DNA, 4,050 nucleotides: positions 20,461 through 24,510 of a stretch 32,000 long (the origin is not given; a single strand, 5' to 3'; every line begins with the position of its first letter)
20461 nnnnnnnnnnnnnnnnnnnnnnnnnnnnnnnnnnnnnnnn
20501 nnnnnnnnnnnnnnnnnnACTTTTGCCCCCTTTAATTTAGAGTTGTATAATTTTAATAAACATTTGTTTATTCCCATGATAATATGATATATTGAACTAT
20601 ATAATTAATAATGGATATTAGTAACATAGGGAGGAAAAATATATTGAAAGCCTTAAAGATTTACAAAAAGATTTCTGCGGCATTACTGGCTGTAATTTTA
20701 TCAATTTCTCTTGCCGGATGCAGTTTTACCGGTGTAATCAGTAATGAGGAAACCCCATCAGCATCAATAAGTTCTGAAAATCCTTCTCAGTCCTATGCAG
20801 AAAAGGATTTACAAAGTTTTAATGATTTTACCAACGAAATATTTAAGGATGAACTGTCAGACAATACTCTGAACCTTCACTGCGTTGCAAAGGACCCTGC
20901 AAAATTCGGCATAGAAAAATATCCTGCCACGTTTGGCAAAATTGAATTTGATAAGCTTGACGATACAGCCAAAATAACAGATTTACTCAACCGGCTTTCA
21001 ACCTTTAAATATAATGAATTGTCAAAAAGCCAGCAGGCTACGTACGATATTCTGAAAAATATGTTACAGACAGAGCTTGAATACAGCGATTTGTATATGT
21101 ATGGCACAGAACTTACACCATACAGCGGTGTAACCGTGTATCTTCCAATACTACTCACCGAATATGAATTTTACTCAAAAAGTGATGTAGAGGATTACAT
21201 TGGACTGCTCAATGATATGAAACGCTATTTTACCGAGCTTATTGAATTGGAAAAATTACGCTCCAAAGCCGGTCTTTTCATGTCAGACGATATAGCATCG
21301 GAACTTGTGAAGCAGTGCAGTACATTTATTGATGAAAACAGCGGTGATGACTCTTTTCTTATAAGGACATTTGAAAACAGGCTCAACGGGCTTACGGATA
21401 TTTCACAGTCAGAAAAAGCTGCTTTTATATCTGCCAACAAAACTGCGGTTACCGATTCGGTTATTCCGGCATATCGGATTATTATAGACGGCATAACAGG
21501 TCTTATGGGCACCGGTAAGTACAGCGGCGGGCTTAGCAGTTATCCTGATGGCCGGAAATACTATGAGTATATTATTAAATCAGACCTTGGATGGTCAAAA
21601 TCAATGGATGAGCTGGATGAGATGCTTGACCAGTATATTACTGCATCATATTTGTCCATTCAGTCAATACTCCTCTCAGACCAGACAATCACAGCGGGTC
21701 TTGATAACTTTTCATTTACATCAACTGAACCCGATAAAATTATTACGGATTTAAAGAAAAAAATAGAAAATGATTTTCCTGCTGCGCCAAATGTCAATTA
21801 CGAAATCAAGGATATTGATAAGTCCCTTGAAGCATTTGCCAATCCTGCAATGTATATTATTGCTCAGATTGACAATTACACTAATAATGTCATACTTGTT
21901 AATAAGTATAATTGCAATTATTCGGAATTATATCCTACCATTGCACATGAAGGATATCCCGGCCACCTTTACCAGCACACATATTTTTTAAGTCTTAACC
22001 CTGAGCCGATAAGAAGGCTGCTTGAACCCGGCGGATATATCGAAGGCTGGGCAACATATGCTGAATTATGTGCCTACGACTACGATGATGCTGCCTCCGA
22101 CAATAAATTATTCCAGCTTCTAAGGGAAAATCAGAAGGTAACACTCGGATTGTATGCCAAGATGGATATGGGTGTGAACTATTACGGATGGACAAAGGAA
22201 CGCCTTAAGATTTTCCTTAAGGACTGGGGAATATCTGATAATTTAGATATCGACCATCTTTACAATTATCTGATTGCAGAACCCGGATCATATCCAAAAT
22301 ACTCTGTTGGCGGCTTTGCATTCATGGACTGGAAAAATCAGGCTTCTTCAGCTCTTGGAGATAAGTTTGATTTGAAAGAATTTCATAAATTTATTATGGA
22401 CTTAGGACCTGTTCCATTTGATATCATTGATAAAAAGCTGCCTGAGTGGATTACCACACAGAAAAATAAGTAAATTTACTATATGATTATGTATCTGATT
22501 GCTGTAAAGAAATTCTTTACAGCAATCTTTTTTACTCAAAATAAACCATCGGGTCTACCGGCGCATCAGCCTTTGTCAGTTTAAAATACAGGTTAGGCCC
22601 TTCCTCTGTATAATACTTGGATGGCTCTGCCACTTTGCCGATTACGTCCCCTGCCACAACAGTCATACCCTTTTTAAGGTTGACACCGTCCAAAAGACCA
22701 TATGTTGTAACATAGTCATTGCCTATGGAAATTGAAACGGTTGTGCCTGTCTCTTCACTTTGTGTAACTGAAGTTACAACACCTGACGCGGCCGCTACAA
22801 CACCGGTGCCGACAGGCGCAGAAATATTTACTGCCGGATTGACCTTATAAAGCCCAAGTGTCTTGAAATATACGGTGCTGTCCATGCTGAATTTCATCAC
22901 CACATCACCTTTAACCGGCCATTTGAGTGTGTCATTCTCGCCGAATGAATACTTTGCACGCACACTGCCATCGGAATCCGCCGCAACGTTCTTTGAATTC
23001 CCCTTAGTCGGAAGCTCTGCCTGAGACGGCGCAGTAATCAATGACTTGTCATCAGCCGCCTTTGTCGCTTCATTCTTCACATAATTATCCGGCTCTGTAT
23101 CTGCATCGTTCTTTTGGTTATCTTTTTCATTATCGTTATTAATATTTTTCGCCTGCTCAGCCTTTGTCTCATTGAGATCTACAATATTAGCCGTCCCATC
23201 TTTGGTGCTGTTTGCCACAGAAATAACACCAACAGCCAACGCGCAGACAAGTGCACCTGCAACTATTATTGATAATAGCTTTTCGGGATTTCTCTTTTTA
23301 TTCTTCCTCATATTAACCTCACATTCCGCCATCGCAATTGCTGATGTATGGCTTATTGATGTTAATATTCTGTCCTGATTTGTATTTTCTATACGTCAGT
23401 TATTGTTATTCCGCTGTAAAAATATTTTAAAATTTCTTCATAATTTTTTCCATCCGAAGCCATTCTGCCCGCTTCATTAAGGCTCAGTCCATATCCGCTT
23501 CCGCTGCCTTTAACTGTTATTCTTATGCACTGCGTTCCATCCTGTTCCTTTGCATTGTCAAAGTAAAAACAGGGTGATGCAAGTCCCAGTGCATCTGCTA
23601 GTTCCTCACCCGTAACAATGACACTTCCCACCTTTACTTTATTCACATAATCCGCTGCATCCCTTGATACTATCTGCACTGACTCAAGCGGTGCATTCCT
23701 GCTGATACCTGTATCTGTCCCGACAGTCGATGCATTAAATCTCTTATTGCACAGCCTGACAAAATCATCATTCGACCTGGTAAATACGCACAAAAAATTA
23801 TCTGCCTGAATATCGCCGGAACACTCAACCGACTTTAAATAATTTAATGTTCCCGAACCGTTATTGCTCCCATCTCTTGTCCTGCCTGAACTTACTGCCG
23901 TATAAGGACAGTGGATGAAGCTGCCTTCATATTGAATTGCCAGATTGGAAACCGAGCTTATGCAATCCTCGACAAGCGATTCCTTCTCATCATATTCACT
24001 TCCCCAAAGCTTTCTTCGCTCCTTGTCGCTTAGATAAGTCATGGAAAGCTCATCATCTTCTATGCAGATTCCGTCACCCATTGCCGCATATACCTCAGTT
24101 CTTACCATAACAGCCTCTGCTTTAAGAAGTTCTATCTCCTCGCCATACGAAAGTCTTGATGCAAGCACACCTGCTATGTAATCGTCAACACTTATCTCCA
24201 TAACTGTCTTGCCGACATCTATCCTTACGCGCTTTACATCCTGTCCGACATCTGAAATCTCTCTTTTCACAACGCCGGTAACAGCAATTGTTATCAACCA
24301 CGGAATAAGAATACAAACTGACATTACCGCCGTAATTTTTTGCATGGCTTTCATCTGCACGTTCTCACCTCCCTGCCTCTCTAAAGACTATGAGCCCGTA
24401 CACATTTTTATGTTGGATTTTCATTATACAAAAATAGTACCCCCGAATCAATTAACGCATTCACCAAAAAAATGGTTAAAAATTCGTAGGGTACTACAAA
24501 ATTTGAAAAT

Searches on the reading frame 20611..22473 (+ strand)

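Call 75: search_protein_families(library=pfam, proteins=[window:20611-22473:+], max_evalue=0.00001)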
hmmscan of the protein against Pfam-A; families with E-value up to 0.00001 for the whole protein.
window:20611-22473:+ (620 aa): 1 family
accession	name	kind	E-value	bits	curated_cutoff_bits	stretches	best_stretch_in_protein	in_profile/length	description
PF05960.17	DUF885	-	6.1e-78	264.2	32.4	1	119-609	28-531/532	Bacterial protein of unknown function (DUF885)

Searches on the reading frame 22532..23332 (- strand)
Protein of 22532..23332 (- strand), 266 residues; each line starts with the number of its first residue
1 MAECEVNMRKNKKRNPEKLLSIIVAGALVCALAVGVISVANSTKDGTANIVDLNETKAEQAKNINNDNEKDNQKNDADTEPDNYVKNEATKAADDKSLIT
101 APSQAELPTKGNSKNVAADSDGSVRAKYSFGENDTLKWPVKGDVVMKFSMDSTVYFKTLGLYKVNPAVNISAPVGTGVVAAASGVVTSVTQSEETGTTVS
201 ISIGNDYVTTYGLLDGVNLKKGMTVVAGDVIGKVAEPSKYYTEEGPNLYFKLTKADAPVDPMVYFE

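Call 75: search_protein_families(library=pfam, proteins=[window:22532-23332:-], max_evalue=0.00001)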
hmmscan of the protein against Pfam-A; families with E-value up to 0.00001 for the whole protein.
window:22532-23332:- (266 aa): 1 family
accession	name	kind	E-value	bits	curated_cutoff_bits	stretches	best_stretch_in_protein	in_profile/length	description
PF01551.29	Peptidase_M23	-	4.9e-19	68.8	28.7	1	166-261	4-96/96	Peptidase family M23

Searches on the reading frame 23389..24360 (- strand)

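Call 75: search_protein_families(library=pfam, proteins=[window:23389-24360:-], max_evalue=0.00001)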
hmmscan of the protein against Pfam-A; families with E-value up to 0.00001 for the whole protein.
window:23389-24360:- (323 aa): 1 family
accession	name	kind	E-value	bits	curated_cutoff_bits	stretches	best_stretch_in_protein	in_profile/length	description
PF08486.15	SpoIID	-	6.4e-08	33.6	23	1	51-136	6-89/97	Stage II sporulation protein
